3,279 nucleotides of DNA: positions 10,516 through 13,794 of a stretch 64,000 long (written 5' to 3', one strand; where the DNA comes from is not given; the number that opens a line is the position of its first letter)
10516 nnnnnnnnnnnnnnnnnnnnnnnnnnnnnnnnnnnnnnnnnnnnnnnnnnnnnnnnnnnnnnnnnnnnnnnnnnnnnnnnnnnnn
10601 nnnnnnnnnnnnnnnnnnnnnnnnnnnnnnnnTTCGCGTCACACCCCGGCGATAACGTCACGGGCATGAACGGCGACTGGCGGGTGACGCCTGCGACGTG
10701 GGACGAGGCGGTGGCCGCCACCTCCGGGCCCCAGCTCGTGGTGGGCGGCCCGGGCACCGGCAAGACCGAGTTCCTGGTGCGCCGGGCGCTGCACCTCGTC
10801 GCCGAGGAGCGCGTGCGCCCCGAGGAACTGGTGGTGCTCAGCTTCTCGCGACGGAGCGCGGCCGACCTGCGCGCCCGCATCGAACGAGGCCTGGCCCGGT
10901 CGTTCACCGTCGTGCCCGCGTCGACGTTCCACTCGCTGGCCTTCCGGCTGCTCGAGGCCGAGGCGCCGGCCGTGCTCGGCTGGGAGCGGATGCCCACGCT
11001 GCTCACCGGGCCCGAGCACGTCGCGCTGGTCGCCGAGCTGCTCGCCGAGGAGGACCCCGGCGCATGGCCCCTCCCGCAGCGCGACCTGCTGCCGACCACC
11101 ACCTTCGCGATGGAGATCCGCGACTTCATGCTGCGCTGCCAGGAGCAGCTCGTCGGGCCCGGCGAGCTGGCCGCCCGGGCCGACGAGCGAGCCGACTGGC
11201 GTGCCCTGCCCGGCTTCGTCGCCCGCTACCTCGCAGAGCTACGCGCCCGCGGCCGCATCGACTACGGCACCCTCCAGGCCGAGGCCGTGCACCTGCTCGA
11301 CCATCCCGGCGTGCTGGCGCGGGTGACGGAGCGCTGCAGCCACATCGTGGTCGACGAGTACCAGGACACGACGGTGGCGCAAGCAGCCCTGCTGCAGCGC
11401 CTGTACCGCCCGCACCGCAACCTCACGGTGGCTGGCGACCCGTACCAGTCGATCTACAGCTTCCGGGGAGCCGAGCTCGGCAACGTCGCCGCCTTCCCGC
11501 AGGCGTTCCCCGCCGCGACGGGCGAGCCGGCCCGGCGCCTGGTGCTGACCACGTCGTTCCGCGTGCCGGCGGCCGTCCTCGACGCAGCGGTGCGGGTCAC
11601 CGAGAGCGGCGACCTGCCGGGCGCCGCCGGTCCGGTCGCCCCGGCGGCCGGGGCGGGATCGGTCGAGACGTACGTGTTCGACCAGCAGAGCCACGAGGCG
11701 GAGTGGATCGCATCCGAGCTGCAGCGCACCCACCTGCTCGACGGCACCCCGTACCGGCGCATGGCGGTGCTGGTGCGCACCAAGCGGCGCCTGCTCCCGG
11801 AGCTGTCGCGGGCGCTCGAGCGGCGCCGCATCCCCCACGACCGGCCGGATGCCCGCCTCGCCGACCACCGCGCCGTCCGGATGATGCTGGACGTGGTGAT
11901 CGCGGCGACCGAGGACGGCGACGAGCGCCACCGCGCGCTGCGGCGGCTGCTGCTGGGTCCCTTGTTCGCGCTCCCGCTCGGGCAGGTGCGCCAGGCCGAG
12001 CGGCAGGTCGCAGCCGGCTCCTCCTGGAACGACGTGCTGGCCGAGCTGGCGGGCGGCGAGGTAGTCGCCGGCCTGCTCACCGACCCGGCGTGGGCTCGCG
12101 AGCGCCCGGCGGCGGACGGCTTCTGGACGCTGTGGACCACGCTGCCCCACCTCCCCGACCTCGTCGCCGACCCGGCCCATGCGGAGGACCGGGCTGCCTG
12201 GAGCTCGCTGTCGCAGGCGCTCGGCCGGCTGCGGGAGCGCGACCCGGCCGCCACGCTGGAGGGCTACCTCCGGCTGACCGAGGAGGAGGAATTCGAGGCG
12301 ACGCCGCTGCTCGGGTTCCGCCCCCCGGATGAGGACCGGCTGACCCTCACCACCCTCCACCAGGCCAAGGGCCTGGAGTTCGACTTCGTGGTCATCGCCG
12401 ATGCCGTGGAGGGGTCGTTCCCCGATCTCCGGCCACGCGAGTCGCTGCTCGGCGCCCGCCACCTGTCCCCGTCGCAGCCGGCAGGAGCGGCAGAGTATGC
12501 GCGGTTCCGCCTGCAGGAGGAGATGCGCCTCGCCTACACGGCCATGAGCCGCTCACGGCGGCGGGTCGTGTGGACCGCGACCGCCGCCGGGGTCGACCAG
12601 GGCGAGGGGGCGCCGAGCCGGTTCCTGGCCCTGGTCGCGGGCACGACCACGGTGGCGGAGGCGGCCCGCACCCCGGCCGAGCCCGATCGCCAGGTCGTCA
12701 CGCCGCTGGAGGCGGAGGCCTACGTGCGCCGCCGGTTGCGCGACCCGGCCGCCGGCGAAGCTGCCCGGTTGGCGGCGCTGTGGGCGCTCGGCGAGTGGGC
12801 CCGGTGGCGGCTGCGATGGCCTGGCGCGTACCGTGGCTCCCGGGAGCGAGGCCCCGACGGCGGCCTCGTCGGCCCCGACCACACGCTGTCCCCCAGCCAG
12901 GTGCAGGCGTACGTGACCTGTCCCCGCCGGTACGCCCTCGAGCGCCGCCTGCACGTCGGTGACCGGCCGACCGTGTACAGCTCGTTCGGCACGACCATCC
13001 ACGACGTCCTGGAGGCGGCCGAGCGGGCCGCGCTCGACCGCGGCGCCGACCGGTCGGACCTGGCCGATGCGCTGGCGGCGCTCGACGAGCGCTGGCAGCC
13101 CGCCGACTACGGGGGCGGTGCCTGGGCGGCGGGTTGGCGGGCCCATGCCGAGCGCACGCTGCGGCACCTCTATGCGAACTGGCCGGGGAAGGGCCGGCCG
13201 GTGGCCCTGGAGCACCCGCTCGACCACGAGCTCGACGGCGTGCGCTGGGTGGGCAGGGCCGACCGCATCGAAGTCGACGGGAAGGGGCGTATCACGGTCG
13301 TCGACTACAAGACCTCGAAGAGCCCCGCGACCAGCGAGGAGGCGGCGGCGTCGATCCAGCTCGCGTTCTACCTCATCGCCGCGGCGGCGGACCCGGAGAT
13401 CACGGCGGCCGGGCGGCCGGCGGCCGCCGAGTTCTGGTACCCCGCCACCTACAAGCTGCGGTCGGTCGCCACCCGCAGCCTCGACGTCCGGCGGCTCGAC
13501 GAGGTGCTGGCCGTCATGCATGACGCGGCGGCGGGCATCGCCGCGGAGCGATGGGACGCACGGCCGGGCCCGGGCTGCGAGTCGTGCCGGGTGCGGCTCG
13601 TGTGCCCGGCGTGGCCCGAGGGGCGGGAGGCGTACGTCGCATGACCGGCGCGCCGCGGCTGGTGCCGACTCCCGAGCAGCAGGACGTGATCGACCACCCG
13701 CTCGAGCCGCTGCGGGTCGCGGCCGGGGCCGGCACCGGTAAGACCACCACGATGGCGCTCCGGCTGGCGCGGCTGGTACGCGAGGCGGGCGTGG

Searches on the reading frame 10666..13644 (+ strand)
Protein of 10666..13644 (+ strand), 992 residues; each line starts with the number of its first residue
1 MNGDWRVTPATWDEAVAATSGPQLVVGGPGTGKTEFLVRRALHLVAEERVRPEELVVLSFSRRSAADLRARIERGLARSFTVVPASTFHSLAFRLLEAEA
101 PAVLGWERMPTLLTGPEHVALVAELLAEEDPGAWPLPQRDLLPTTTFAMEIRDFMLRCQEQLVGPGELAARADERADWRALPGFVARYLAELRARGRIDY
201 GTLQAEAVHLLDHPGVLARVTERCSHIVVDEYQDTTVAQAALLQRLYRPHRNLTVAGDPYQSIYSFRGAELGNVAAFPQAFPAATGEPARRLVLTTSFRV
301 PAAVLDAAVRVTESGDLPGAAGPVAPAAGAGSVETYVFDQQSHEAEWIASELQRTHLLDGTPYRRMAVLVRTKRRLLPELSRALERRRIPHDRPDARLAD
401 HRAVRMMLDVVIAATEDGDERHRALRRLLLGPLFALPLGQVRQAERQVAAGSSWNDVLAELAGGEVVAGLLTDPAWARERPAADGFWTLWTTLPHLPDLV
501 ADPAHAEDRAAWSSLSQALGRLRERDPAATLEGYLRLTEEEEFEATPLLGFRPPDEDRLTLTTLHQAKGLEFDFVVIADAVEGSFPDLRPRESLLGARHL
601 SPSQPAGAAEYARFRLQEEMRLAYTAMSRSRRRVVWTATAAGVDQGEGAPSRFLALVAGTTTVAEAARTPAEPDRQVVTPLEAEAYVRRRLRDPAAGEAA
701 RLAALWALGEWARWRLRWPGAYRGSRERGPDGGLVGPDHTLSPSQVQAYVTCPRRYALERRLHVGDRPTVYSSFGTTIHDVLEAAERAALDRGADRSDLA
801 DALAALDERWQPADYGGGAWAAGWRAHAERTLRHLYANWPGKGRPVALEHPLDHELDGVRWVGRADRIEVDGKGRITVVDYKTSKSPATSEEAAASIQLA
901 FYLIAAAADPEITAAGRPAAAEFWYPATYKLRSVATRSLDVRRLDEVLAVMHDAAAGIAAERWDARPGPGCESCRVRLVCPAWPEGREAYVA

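Call 6: search_protein_families(library=pfam, proteins=[window:10666-13644:+], max_evalue=0.01)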
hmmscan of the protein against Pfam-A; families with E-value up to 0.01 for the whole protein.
window:10666-13644:+ (992 aa): 10 families
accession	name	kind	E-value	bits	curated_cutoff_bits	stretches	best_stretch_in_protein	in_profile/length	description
PF00580.27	UvrD-helicase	-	5.1e-52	177.7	23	1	14-281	7-270/271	UvrD/REP helicase N-terminal domain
PF12705.13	PDDEXK_1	-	2.1e-42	146.2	22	1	740-981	1-247/247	PD-(D/E)XK nuclease superfamily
PF13361.12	UvrD_C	-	3.8e-21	76.3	25.6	2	556-637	284-346/350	UvrD-like helicase C-terminal domain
PF13245.12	AAA_19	-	7.3e-18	65.5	25.1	1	14-267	3-134/134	AAA domain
PF13538.12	UvrD_C_2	-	1.3e-07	31.8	27.4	1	560-584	3-27/52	UvrD-like helicase C-terminal domain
PF10926.14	DUF2800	-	1.7e-05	24.6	21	1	740-982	3-234/368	Protein of unknown function (DUF2800)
PF01930.23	Cas_Cas4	-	5.8e-05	23.7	22.7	0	864-980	55-158/160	Domain of unknown function DUF83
PF08696.17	Dna2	-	0.00026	21.2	22.4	1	736-786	51-101/204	DNA replication factor Dna2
PF13604.12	AAA_30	-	0.00048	20.4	27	0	17-73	15-67/191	AAA domain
PF01443.25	Viral_helicase1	-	0.0043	17.3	21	0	221-267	56-102/228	Viral superfamily 1 RNA helicase core domain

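Call 7: search_protein_families(library=ncbifam, proteins=[window:10666-13644:+], max_evalue=0.01)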
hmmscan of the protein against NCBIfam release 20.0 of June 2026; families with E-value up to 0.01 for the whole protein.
window:10666-13644:+ (992 aa): 18 families
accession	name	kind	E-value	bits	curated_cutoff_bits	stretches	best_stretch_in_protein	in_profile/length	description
TIGR01073.1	pcrA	equivalog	8.8e-57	192.9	911.2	2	13-374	10-355/725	DNA helicase PcrA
TIGR01074.1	rep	equivalog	9.2e-46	156.4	951.45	2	13-392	7-369/668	DNA helicase Rep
NF008743.0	PRK11773.1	equivalog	6.3e-41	140.5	965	2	14-374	16-358/720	DNA helicase II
TIGR01075.1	uvrD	equivalog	9.3e-38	130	1144.45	2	14-374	11-353/715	DNA helicase II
NF008276.0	PRK11054.1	equivalog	1.4e-34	119.7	543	3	185-300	396-504/684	DNA helicase IV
TIGR02784.1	addA_alphas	equivalog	6.9e-31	107.5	860.75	2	175-308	338-489/1138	double-strand break repair helicase AddA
NF008172.0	PRK10919.1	equivalog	3.4e-30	104.9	1168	1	12-375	7-354/673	DNA helicase Rep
TIGR02785.1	addA_Gpos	equivalog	1.1e-21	76.5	707.65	2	184-308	344-476/1234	helicase-exonuclease AddAB subunit AddA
TIGR00609.1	recB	equivalog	1.2e-21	76.6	696.05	2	215-307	363-450/1175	exodeoxyribonuclease V subunit beta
NF041254.1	motor_HelR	exception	1.3e-11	43.5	750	1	223-385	518-669/706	RNA polymerase recycling motor ATPase HelR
TIGR00372.1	cas4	equivalog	9.7e-11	41.8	65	1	858-981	65-179/180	CRISPR-associated protein Cas4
TIGR02786.1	addB_alphas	equivalog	3.2e-09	35.4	486.5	1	769-904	785-927/1024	double-strand break repair protein AddB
NF008128.0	PRK10876.1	equivalog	7e-09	33.9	1697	1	219-271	373-427/1181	exodeoxyribonuclease V subunit beta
NF010485.0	PRK13909.1-2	equivalog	1.3e-08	33.5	650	1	219-270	327-387/909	RecB-like helicase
NF010487.0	PRK13909.1-4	equivalog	1e-07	30.6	759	1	216-269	320-382/924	RecB-like helicase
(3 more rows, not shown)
